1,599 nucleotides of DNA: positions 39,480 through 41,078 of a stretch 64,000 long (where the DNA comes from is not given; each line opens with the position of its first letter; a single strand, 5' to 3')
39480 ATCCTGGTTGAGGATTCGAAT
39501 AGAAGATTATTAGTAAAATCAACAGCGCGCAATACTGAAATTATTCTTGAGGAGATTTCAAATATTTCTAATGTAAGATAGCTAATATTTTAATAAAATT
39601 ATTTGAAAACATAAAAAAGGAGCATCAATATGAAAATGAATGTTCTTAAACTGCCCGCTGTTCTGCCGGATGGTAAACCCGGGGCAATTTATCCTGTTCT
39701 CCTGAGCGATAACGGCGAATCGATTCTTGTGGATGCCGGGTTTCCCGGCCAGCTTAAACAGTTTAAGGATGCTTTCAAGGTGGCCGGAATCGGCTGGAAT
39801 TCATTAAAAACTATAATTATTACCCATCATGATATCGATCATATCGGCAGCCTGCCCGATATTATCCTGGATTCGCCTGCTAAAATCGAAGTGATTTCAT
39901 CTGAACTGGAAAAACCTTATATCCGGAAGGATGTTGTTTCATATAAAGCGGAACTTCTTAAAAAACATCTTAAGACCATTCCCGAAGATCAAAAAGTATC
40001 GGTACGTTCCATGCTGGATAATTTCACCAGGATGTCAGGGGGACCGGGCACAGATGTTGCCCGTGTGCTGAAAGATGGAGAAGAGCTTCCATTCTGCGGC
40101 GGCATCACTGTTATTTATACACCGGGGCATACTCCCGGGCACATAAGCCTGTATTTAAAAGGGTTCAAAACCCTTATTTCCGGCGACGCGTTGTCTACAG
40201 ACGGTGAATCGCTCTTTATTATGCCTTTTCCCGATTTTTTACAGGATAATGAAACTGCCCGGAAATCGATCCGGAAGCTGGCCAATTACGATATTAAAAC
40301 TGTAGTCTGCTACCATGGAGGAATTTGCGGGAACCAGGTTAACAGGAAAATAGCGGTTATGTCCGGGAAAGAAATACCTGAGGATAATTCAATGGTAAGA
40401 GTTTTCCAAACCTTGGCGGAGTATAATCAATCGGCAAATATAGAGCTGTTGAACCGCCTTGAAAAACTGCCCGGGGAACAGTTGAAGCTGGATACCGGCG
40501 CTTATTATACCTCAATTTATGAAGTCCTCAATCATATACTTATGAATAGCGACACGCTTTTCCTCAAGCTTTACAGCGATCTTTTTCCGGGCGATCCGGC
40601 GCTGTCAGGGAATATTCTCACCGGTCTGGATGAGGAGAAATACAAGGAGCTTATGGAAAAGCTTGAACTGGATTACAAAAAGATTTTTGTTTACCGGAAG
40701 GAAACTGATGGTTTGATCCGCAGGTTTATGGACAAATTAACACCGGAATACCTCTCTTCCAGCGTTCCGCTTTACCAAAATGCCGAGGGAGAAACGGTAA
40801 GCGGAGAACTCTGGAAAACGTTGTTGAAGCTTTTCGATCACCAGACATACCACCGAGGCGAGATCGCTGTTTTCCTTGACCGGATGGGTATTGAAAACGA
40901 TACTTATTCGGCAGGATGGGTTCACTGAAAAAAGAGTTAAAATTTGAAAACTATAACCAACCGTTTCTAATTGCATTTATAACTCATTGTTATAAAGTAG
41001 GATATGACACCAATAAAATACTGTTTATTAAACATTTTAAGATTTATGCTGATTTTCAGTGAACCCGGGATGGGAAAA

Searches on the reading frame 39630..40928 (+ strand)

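Call 54: search_protein_families(library=pfam, proteins=[window:39630-40928:+], max_evalue=0.001)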
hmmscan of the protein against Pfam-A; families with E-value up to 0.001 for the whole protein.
window:39630-40928:+ (432 aa): 5 families
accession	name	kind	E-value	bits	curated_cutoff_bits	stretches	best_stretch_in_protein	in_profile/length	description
PF00753.33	Lactamase_B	-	1.8e-26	93.7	22.7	1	17-229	3-196/196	Metallo-beta-lactamase superfamily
PF05163.17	DinB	-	6.8e-15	55.8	23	1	259-422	5-148/165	DinB family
PF19583.5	ODP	-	9.2e-09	35.9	27.2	0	22-99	5-80/194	ODP family beta lactamase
PF12706.13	Lactamase_B_2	-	0.00016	21.8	27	1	32-128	3-101/200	Beta-lactamase superfamily domain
PF14597.12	Lactamase_B_5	-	0.00024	21.1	28.4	0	144-227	96-178/199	Metallo-beta-lactamase superfamily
